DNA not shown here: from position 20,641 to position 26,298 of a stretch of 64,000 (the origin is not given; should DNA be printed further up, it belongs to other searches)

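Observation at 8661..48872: Shine-Dalgarno-locking hairpins exactly where class I read-through meets class III genes (T4-like translational timing switch)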

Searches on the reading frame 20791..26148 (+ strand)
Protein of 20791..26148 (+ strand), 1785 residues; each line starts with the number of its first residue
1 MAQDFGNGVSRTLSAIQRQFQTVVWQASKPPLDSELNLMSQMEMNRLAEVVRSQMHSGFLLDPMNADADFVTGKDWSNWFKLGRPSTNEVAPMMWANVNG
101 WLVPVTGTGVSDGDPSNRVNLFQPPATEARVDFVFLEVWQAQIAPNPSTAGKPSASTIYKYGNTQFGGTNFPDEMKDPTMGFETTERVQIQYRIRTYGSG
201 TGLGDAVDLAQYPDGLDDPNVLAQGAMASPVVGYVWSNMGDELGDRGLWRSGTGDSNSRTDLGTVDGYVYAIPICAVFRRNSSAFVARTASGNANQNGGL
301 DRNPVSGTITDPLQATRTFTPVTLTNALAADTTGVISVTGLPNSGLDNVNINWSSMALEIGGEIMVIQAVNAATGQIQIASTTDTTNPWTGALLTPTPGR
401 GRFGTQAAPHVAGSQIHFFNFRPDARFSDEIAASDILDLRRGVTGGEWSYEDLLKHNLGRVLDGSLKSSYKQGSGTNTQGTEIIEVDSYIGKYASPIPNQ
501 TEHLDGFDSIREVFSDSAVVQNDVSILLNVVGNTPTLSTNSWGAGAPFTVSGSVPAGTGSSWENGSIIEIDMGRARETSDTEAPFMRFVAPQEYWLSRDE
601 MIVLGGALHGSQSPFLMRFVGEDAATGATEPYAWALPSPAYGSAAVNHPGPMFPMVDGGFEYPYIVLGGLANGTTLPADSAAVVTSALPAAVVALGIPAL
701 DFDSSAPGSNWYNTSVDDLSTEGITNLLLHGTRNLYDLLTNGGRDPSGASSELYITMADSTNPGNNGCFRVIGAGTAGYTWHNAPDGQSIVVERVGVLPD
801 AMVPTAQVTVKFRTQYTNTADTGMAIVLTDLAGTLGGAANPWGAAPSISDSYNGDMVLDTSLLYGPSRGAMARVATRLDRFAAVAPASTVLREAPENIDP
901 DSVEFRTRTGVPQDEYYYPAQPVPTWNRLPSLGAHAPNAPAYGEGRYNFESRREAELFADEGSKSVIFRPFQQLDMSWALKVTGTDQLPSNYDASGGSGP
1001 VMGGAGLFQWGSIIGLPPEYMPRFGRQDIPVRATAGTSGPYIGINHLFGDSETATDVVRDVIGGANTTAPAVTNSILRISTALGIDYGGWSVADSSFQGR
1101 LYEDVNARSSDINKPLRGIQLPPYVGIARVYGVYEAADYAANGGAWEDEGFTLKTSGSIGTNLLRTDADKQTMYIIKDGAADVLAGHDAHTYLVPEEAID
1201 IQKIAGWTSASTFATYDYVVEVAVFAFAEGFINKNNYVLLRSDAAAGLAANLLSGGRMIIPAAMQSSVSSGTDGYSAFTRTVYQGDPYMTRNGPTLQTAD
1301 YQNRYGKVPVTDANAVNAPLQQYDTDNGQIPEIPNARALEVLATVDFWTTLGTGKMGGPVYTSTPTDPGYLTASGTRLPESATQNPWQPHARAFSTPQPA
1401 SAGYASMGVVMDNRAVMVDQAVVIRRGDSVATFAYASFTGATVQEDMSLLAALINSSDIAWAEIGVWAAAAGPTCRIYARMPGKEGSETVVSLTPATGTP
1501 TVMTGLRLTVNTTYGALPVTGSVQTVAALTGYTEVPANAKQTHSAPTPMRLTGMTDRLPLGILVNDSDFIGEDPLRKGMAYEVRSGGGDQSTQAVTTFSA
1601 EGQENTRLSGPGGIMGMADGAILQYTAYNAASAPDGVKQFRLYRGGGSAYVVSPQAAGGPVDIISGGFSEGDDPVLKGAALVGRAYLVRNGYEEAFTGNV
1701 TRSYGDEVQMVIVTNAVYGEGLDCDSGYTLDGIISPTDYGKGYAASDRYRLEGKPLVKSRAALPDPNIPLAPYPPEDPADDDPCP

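Call 11: search_protein_families(library=pfam, proteins=[window:20791-26148:+])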
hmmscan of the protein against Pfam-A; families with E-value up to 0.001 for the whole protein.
window:20791-26148:+ (1785 aa): 0 families

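Call 16: search_protein_families(library=phrogs, proteins=[window:20791-26148:+], max_evalue=0.01)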
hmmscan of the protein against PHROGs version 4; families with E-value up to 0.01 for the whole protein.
window:20791-26148:+ (1785 aa): 1 family
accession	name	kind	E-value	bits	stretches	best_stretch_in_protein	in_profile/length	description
phrog_7578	-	unknown function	0.0035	17.4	1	352-417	48-98/300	-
